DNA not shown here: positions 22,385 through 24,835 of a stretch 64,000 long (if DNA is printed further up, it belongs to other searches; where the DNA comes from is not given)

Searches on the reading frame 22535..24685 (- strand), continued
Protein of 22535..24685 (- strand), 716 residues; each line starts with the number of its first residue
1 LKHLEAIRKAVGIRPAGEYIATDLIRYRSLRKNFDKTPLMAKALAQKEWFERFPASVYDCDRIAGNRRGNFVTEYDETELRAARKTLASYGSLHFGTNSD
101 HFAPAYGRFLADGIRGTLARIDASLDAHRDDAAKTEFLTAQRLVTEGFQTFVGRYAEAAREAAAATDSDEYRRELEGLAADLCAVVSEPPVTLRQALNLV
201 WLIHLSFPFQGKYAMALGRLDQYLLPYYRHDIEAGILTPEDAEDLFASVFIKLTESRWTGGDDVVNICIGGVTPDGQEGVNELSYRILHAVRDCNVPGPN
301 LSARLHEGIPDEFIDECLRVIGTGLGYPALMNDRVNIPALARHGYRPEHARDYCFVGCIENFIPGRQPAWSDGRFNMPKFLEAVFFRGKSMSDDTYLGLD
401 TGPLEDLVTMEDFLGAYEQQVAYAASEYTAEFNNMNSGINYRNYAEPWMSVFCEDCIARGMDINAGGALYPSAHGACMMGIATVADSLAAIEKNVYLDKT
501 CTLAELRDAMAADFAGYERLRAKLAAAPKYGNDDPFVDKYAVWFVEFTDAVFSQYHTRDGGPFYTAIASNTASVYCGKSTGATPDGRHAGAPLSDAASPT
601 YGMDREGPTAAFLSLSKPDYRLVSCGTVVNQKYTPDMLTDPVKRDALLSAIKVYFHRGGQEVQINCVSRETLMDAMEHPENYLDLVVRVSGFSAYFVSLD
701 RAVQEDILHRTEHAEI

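Call 56: get_annotated_region(hit=H14, flank=4000)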
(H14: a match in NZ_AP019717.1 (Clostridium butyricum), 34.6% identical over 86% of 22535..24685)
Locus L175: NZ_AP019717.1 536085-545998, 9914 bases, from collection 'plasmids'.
description: Clostridium butyricum strain NBRC 13949 plasmid pCBU1, complete sequence
organism: Clostridium butyricum (NCBI taxid 1492)
taxonomy: Bacteria; Bacillota; Clostridia; Eubacteriales; Clostridiaceae; Clostridium; Clostridium butyricum
host: -; source: -; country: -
typing (MOB-suite, as given by PLSDB): non-mobilizable
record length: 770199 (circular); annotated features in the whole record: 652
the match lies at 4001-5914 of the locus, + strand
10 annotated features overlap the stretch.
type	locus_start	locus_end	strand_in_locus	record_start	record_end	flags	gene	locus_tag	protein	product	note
CDS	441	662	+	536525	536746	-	-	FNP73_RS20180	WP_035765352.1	hypothetical protein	-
CDS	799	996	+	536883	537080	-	-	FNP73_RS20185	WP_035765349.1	hypothetical protein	-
CDS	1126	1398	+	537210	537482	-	-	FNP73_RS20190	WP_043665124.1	transposase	GO:0006313 - DNA transposition [Evidence IEA]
CDS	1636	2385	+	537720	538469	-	-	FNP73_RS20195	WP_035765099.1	DeoR/GlpR family DNA-binding transcription regulator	-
CDS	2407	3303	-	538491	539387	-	-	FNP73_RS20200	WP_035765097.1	glycyl-radical enzyme activating protein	GO:0043687 - post-translational protein modification [Evidence IEA]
CDS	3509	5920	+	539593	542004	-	-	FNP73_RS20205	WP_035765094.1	glycyl radical protein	-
CDS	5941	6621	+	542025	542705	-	-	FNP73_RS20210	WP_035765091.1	fructose-6-phosphate aldolase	GO:0005975 - carbohydrate metabolic process [Evidence IEA]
CDS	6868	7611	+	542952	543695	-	-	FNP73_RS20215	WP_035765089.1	MurR/RpiR family transcriptional regulator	GO:0006355 - regulation of DNA-templated transcription [Evidence IEA]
CDS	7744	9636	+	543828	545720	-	mngA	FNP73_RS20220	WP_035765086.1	PTS 2-O-a-mannosyl-D-glycerate transporter subunit IIABC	GO:0009401 - phosphoenolpyruvate-dependent sugar phosphotransferase system [Evidence IEA]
CDS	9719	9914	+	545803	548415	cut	mngB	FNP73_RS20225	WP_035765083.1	mannosylglycerate hydrolase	GO:0006013 - mannose metabolic process [Evidence IEA]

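Call 63: search_protein_families(library=ncbifam, proteins=[L172:12064-13158:+, L170:11146-12240:+, L172:11072-12052:+, L172:10142-11059:+, L172:8001-10142:+, L169:13160-14074:-], max_evalue=0.0001)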
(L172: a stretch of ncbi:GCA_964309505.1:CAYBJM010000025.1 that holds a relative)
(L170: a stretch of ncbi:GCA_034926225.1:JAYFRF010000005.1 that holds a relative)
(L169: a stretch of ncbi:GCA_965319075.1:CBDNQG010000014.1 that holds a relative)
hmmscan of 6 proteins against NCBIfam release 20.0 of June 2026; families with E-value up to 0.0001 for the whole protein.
L172:12064-13158:+ (364 aa): 21 families
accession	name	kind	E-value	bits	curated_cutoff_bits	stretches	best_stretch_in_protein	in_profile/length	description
TIGR03366.1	HpnZ_proposed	hypoth_equivalog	2.3e-40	138.7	328.1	1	33-327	10-297/315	putative phosphonate catabolism associated alcohol dehydrogenase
TIGR00692.1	tdh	equivalog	2e-36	125.7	458.35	1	20-363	15-339/340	L-threonine 3-dehydrogenase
NF003808.0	PRK05396.1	equivalog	3.2e-35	121.6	380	1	30-362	27-338/341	L-threonine 3-dehydrogenase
NF007375.0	PRK09880.1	equivalog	2.4e-33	115.4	469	1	31-284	30-267/344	L-idonate 5-dehydrogenase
TIGR03989.1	Rxyl_3153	subfamily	2.1e-31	109.5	440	1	3-362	1-368/370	NDMA-dependent alcohol dehydrogenase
NF041097.1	keto_inos_dh_IolM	equivalog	3.4e-29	101.7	450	1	16-361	40-386/389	scyllo-inosose 3-dehydrogenase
NF006940.0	PRK09422.1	equivalog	3.8e-28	98.4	344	1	15-356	11-326/338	alcohol dehydrogenase AdhP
TIGR03451.1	mycoS_dep_FDH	equivalog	2.7e-26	92.2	512.9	1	5-293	3-286/358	S-(hydroxymethyl)mycothiol dehydrogenase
NF010344.0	PRK13771.1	subfamily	1.5e-25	89.9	349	1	5-364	2-332/334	putative alcohol dehydrogenase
TIGR02818.1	adh_III_F_hyde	equivalog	1.9e-25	89.7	543.95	1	3-362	1-366/368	S-(hydroxymethyl)glutathione dehydrogenase/class III alcohol dehydrogenase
NF007489.0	PRK10083.1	equivalog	2e-25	89.5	376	1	16-325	12-298/339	Zn-dependent oxidoreductase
NF047908.1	AldhRedAhr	equivalog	4.7e-22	78.3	470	1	7-358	7-328/335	NADPH-dependent aldehyde reductase Ahr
NF041172.1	AcrlCoa_red_Thmprot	equivalog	6.2e-21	74.7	500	1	5-364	2-333/334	acryloyl-CoA reductase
TIGR03201.1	dearomat_had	equivalog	5.5e-20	71.7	338.65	1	8-284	3-273/349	6-hydroxycyclohex-1-ene-1-carbonyl-CoA dehydrogenase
NF007642.0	PRK10309.1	equivalog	9.9e-18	64.5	550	1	33-276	30-253/347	galactitol-1-phosphate 5-dehydrogenase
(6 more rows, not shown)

L170:11146-12240:+ (364 aa): 20 families
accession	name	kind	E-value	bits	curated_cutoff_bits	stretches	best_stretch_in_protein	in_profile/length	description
TIGR03366.1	HpnZ_proposed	hypoth_equivalog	1.7e-34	119.5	328.1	1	29-329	6-298/315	putative phosphonate catabolism associated alcohol dehydrogenase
TIGR00692.1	tdh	equivalog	4.9e-29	101.4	458.35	1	17-360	12-335/340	L-threonine 3-dehydrogenase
TIGR03989.1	Rxyl_3153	subfamily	2.4e-28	99.5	440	1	3-363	1-368/370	NDMA-dependent alcohol dehydrogenase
NF003808.0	PRK05396.1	equivalog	4.8e-27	94.7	380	1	13-361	10-336/341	L-threonine 3-dehydrogenase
NF006940.0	PRK09422.1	equivalog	1.1e-23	83.7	344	1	10-356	6-325/338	alcohol dehydrogenase AdhP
NF007489.0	PRK10083.1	equivalog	3.1e-23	82.3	376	1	10-350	6-320/339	Zn-dependent oxidoreductase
NF007375.0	PRK09880.1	equivalog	1.4e-22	80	469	1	34-326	33-305/344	L-idonate 5-dehydrogenase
NF041097.1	keto_inos_dh_IolM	equivalog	3.6e-22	78.6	450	1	3-309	27-334/389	scyllo-inosose 3-dehydrogenase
TIGR03451.1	mycoS_dep_FDH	equivalog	9.1e-22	77.4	512.9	1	5-308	3-293/358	S-(hydroxymethyl)mycothiol dehydrogenase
NF047908.1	AldhRedAhr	equivalog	3.1e-18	65.7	470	1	33-356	33-325/335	NADPH-dependent aldehyde reductase Ahr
NF010344.0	PRK13771.1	subfamily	1.1e-16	60.7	349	1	5-327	2-298/334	putative alcohol dehydrogenase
TIGR02818.1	adh_III_F_hyde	equivalog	1.8e-15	56.9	543.95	1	3-363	1-366/368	S-(hydroxymethyl)glutathione dehydrogenase/class III alcohol dehydrogenase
NF007642.0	PRK10309.1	equivalog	3.3e-14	52.9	550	1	31-265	28-241/347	galactitol-1-phosphate 5-dehydrogenase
NF041172.1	AcrlCoa_red_Thmprot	equivalog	5.1e-14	52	500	1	5-360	2-328/334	acryloyl-CoA reductase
TIGR02822.1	adh_fam_2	subfamily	1.1e-12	47.7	283.5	1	15-237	14-220/329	zinc-binding alcohol dehydrogenase family protein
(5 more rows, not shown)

L172:11072-12052:+ (326 aa): 0 families

L172:10142-11059:+ (305 aa): 28 families (the best 25 are shown)
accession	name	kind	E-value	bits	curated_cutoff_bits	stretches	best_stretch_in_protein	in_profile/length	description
TIGR02494.1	PFLE_PFLC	subfamily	1e-89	300.7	174.35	1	11-298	2-293/293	glycyl-radical enzyme activating protein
NF043069.1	T4HPD_activ_SAM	equivalog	1.2e-87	294.1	425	1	8-304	2-298/299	trans-4-hydroxy-L-proline dehydratase activase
NF033719.1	ind_deCO2_activ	equivalog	8.9e-76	255.1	425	1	8-299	1-298/302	indoleacetate decarboxylase activase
NF048010.1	SfplDhtActHpsHDes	equivalog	5.2e-74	248.7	430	1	5-291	3-295/298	(2S)-3-sulfopropanediol dehydratase activating enzyme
TIGR04395.1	cutC_activ_rSAM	equivalog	3.9e-72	243.2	360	1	7-304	4-307/309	choline TMA-lyase-activating enzyme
NF033717.2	HPDL_rSAM_activ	equivalog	1.1e-69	235.1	420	1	6-295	2-297/311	4-hydroxyphenylacetate decarboxylase activase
NF048008.1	SfplDhtActHpfHKleb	equivalog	4.3e-64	216.7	500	1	10-280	2-279/308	(2S)-3-sulfopropanediol dehydratase activating enzyme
TIGR04003.1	rSAM_BssD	equivalog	8.5e-63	212.4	496.45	1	9-301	2-303/314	[benzylsuccinate synthase]-activating enzyme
NF007483.0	PRK10076.1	equivalog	5.3e-53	180.1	326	2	75-303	59-290/292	[formate-C-acetyltransferase]-activating enzyme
TIGR02493.1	PFLA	equivalog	7.6e-49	166.2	231.75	2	106-295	41-233/235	pyruvate formate-lyase-activating protein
TIGR04041.1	activase_YjjW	hypoth_equivalog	4.1e-48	164.2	250.2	1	8-266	2-245/276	YjjW family glycine radical enzyme activase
NF008356.0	PRK11145.1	equivalog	9.5e-38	129.9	375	2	107-298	47-241/246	pyruvate formate lyase 1-activating protein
TIGR02495.1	NrdG2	equivalog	7.1e-20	71.2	131.15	2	120-245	52-179/193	anaerobic ribonucleoside-triphosphate reductase activating protein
TIGR02491.1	NrdG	equivalog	1.8e-11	44.2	126.1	1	11-49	3-41/154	anaerobic ribonucleoside-triphosphate reductase activating protein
TIGR03963.1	rSAM_QueE_Clost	equivalog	1.2e-09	38.2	260.1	1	109-193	49-126/219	putative 7-carboxy-7-deazaguanine synthase QueE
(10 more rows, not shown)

L172:8001-10142:+ (713 aa): 12 families
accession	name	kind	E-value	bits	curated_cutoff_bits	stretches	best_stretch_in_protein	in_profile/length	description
TIGR01774.1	PFL2-3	subfamily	2e-144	482.7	678.2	1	76-712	135-784/786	formate C-acetyltransferase/glycerol dehydratase family glycyl radical enzyme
TIGR04394.1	choline_CutC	equivalog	3.5e-119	399.6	1050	1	148-710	215-784/789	choline trimethylamine-lyase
NF048009.1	SfplDhtHpfGKleb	equivalog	5.7e-119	398.5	1000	1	99-711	176-821/824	(2S)-3-sulfopropanediol dehydratase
NF043068.1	glycl_HYPD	equivalog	1.2e-116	390.8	1100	1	132-712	190-782/784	trans-4-hydroxy-L-proline dehydratase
NF048011.1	SfplDhtHpsGDes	equivalog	2.1e-111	373.6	1000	1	99-713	183-820/821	(2S)-3-sulfopropanediol dehydratase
NF007437.0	PRK09983.1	equivalog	1e-107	361.2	1109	1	98-712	153-763/765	formate C-acetyltransferase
NF033715.1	glycyl_HPDL_Lrg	equivalog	3.6e-88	296.4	1150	2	134-513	268-678/901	4-hydroxyphenylacetate decarboxylase large subunit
NF033718.1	indole_decarb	equivalog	9.8e-82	275.5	1100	1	101-713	216-867/868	indoleacetate decarboxylase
TIGR01255.1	pyr_form_ly_1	equivalog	5.9e-41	140.7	994.2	1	191-713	235-742/744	formate C-acetyltransferase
NF038360.1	rad_fix_GrcA3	exception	3e-14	52.9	158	1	645-713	8-76/78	autonomous glycyl radical cofactor GrcA3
TIGR04365.1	spare_glycyl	equivalog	1.2e-12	48.2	170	1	655-710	66-121/126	autonomous glycyl radical cofactor GrcA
NF008341.1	PRK11127.1-1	equivalog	2.5e-12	46.6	145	1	659-712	24-77/80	autonomous glycyl radical cofactor GrcA2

L169:13160-14074:- (304 aa): 2 families
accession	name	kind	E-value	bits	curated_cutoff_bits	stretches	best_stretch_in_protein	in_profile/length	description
TIGR02493.1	PFLA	equivalog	1.1e-06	28.2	231.75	1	64-238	20-183/235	pyruvate formate-lyase-activating protein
TIGR02495.1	NrdG2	equivalog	4.8e-06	26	131.15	1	63-194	20-141/193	anaerobic ribonucleoside-triphosphate reductase activating protein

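Call 69: search_protein_families(library=pfam, proteins=[L002:1898-3043:+, L002:2970-3641:+, L002:7775-8671:+, L005:13807-16317:+, L005:16433-17296:+, L005:7746-9554:-, L092:7130-8593:+, L092:9063-10070:+, L092:1872-2660:+, L093:13273-15549:+], max_evalue=0.001)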
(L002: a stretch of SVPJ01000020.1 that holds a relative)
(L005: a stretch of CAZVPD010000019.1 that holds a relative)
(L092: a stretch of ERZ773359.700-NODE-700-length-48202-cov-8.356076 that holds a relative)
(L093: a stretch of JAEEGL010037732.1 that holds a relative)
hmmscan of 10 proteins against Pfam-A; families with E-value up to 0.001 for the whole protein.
L002:1898-3043:+ (381 aa): 0 families

L002:2970-3641:+ (223 aa): 4 families
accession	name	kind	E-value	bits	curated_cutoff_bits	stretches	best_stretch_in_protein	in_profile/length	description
PF01381.28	HTH_3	-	1.4e-14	54.3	23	1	32-86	1-55/55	Helix-turn-helix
PF13560.12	HTH_31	-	8.5e-09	36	27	1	33-84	7-59/64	Helix-turn-helix domain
PF12844.13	HTH_19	-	1e-05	25.8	30.2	1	30-88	2-60/64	Helix-turn-helix domain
PF13443.12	HTH_26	-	1.7e-05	25.4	22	1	32-92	2-63/63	Cro/C1-type HTH DNA-binding domain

L002:7775-8671:+ (298 aa): 0 families

L005:13807-16317:+ (836 aa): 4 families
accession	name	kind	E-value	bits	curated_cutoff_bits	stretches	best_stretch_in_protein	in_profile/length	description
PF01074.27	Glyco_hydro_38N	-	1.6e-51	175.7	25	1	9-272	2-269/270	Glycosyl hydrolases family 38 N-terminal domain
PF09261.16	Alpha-mann_mid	-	6e-16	58.8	31.1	1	275-364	5-93/96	Alpha mannosidase middle domain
PF07748.19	Glyco_hydro_38C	-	1e-15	59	25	1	485-688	2-202/206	Glycosyl hydrolases family 38 C-terminal domain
PF17677.7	Glyco_hydro38C2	-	5.6e-05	23.6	22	1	768-835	2-49/72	Glycosyl hydrolases family 38 C-terminal beta sandwich domain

L005:16433-17296:+ (287 aa): 1 family
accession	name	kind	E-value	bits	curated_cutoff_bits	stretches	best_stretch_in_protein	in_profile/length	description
PF00144.29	Beta-lactamase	-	6e-27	95.1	27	1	42-268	53-306/329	Beta-lactamase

L005:7746-9554:- (602 aa): 5 families
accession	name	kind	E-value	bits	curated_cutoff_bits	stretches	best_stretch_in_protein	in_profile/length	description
PF00009.33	GTP_EFTU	-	2.7e-54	184.1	26.5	1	7-186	2-188/188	Elongation factor Tu GTP binding domain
PF06421.17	LepA_C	-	3.9e-50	168.9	29.7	1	493-599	1-107/107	GTP-binding protein LepA C-terminus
PF00679.30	EFG_C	-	7.7e-23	80.8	27.9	1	406-490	4-87/89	Elongation factor G C-terminus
PF03144.31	GTP_EFTU_D2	-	1.7e-09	38.4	30.3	1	209-280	1-73/73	Elongation factor Tu domain 2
PF01926.29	MMR_HSR1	-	0.00066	20.2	21.9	0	19-136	10-113/113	50S ribosome-binding GTPase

L092:7130-8593:+ (487 aa): 3 families
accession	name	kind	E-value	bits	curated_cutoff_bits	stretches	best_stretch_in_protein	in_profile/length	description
PF00884.28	Sulfatase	-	2.2e-50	172.1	25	1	4-355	1-300/301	Sulfatase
PF16347.10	SGSH_C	-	4.1e-19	69.7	29.3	1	302-448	1-149/154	N-sulphoglucosamine sulphohydrolase, C-terminal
PF01663.27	Phosphodiest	-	7.8e-09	36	23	1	6-298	1-220/342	Type I phosphodiesterase / nucleotide pyrophosphatase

L092:9063-10070:+ (335 aa): 1 family
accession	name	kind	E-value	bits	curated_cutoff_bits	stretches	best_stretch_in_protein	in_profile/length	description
PF00528.27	BPD_transp_1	-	2.5e-18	66.9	26.4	1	123-329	3-182/184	Binding-protein-dependent transport system inner membrane component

L092:1872-2660:+ (262 aa): 4 families
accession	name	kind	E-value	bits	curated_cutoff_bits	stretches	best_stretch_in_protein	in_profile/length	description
PF13561.12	adh_short_C2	-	1.1e-47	163.1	27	1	26-260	11-236/236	Enoyl-(Acyl carrier protein) reductase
PF00106.31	adh_short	-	5.8e-40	137.3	26.6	1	13-207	2-186/195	short chain dehydrogenase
PF08659.16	KR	-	1.1e-10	42.1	22.6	1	15-152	4-140/180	KR domain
PF01370.27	Epimerase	-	1.8e-06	28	20.9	1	15-152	2-121/240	NAD dependent epimerase/dehydratase family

L093:13273-15549:+ (758 aa): 6 families
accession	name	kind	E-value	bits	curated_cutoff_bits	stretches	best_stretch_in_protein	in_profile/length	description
PF00501.34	AMP-binding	-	7.5e-63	213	29.9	1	254-623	5-384/384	AMP-binding enzyme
PF13193.12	AMP-binding_C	-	2e-21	77.1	24.5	1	674-752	1-76/76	AMP-binding enzyme C-terminal domain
PF07883.17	Cupin_2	-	1.4e-13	50.8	27.2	1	134-191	13-70/70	Cupin domain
PF12844.13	HTH_19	-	2.3e-07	31.1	30.2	1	16-76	2-62/64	Helix-turn-helix domain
PF01381.28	HTH_3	-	6.2e-07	29.8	23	1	18-72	1-55/55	Helix-turn-helix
PF13560.12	HTH_31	-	6.5e-07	30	27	1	16-69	4-58/64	Helix-turn-helix domain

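Call 76: list_cluster_members(proteins=[P0067, P0068, P0246, P0263, P0269, P0332, P0020, P0047, P0004, P0121])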
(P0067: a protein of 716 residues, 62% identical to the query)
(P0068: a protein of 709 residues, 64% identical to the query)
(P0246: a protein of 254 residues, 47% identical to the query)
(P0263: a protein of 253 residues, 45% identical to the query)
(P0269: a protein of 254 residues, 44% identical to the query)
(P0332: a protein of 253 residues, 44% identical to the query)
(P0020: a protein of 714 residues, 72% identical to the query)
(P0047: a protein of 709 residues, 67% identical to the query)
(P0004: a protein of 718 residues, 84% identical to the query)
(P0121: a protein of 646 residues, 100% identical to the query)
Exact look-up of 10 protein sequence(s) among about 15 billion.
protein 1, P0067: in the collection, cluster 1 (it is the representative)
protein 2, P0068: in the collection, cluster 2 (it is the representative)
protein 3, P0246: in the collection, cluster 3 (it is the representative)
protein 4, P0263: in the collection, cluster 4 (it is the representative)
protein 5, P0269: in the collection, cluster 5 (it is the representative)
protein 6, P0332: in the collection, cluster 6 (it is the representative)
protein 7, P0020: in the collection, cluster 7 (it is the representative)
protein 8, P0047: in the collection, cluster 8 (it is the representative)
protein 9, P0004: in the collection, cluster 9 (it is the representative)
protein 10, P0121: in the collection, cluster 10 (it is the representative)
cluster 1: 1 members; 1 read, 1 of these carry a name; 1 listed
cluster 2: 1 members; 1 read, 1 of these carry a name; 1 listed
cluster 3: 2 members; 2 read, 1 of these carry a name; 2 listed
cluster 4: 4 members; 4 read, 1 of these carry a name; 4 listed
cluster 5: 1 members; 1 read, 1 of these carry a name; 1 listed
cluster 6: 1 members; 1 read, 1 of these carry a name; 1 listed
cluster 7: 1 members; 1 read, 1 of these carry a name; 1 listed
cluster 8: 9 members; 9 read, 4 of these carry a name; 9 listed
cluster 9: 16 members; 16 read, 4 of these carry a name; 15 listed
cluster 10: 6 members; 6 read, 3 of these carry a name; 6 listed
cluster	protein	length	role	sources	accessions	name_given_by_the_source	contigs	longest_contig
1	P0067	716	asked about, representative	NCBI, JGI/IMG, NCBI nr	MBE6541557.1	MAG: hypothetical protein E7672_03820 [Ruminococcaceae bacterium] | hypothetical protein [Oscillospiraceae bacterium]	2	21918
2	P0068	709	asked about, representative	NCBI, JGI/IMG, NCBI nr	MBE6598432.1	MAG: hypothetical protein E7638_03200 [Ruminococcaceae bacterium] | hypothetical protein [Oscillospiraceae bacterium]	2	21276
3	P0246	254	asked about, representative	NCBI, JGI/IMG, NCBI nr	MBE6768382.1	MAG: radical SAM protein [Ruminococcaceae bacterium] | radical SAM protein [Oscillospiraceae bacterium]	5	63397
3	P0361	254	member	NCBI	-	-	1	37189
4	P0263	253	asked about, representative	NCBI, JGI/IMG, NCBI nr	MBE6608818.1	MAG: radical SAM protein [Ruminococcaceae bacterium] | radical SAM protein [Oscillospiraceae bacterium]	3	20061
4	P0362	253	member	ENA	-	-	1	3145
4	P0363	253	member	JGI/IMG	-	-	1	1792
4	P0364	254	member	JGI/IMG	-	-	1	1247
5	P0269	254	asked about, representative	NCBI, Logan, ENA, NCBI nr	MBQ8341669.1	MAG: radical SAM protein [Clostridia bacterium] | radical SAM protein [Clostridia bacterium]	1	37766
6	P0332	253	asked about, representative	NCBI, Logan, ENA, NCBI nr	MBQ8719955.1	MAG: radical SAM protein [Clostridia bacterium] | radical SAM protein [Clostridia bacterium]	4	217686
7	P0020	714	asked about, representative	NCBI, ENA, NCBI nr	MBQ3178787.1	MAG: hypothetical protein IJB52_13280 [Clostridia bacterium] | hypothetical protein [Clostridia bacterium]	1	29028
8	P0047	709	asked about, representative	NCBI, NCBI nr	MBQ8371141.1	MAG: hypothetical protein IJY35_14300 [Clostridia bacterium] | hypothetical protein [Clostridia bacterium]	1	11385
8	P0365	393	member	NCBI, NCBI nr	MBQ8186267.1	MAG: pyruvate formate lyase family protein [Clostridia bacterium] | pyruvate formate lyase family protein [Clostridia bacterium]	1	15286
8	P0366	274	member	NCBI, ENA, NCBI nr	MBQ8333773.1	MAG: hypothetical protein IJX93_08375 [Clostridia bacterium] | hypothetical protein [Clostridia bacterium]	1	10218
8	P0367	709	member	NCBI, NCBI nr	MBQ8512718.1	MAG: hypothetical protein IJ497_08900 [Clostridia bacterium] | hypothetical protein [Clostridia bacterium]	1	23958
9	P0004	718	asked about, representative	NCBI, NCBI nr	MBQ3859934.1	MAG: hypothetical protein II779_05350 [Clostridia bacterium] | hypothetical protein [Clostridia bacterium]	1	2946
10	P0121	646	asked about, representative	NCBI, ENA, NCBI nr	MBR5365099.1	MAG: hypothetical protein IK132_02520 [Clostridia bacterium] | hypothetical protein [Clostridia bacterium]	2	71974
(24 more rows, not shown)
